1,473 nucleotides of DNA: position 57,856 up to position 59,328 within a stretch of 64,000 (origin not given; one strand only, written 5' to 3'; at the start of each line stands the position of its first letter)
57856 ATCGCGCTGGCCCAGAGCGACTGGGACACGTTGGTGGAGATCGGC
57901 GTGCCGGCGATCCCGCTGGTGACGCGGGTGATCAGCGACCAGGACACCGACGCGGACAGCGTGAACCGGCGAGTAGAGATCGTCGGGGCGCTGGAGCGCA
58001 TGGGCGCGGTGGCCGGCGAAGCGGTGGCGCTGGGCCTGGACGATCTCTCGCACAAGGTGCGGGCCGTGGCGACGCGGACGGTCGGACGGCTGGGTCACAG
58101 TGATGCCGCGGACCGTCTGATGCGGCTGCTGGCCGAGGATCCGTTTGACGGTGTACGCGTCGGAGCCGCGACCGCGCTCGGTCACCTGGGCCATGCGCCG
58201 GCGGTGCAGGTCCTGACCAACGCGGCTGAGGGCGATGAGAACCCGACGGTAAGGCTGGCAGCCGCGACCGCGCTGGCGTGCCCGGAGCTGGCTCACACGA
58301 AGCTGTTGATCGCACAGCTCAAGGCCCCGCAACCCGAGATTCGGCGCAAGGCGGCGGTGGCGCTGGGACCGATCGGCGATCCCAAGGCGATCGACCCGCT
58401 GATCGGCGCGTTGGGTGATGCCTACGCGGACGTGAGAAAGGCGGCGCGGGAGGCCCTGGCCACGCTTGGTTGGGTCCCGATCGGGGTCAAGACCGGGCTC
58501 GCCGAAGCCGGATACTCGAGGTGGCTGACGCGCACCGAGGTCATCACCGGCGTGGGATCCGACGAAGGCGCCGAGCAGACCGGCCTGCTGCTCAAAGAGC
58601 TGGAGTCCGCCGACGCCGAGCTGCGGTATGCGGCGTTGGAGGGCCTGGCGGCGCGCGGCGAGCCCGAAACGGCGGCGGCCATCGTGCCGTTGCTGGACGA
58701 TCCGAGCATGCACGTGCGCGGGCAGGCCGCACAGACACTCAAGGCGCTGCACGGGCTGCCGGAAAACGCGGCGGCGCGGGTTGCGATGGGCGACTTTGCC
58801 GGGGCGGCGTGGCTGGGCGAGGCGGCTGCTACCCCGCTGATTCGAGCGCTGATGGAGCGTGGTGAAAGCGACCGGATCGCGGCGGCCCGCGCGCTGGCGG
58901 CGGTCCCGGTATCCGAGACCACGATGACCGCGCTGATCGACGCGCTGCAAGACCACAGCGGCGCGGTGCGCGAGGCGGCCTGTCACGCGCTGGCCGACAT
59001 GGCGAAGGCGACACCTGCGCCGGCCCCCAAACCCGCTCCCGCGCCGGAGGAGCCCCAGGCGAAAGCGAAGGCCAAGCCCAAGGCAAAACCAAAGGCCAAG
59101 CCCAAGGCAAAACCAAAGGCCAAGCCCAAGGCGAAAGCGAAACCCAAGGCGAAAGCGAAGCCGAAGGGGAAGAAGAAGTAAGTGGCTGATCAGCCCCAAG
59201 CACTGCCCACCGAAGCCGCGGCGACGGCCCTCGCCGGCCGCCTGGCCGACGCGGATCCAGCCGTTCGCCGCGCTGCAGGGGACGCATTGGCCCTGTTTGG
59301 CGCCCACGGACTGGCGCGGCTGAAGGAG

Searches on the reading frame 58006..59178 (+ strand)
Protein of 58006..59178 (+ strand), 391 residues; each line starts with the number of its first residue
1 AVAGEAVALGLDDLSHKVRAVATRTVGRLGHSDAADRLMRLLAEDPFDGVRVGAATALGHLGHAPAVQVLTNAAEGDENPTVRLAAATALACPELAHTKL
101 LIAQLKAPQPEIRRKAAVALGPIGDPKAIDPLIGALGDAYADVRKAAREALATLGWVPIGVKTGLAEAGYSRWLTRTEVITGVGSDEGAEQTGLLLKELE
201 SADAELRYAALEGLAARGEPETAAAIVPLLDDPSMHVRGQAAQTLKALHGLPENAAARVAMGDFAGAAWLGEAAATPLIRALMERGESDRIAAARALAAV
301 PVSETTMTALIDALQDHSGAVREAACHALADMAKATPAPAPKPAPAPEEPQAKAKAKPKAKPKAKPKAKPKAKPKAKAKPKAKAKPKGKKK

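Call 64: find_homologous_proteins(query=window:58006-59178:+, max_evalue=1e-8)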
Query window:58006-59178:+ (391 aa): 3 proteins with E <= 1e-8 among 8000 candidates.
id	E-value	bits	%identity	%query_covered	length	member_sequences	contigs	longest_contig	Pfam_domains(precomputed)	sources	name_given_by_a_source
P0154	1.2e-26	112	30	76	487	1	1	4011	PF12717.14,PF11791.15,PF00514.30,PF24714.2,PF25786.1,PF02985.29,PF03130.23,PF13513.13,PF01602.27,PF13646.13,PF25767.2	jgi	jgi:HEAT repeat protein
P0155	8.5e-20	90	30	71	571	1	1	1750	PF12717.14,PF00514.30,PF02985.29,PF03130.23,PF13513.13,PF13646.13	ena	-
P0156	7.7e-13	67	38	14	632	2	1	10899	PF12717.14,PF00514.30,PF24714.2,PF02985.29,PF03130.23,PF13513.13,PF16416.12,PF13646.13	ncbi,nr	ncbi:MAG: HEAT repeat domain-containing protein [Verrucomicrobia bacterium]|nr:HEAT repeat domain-co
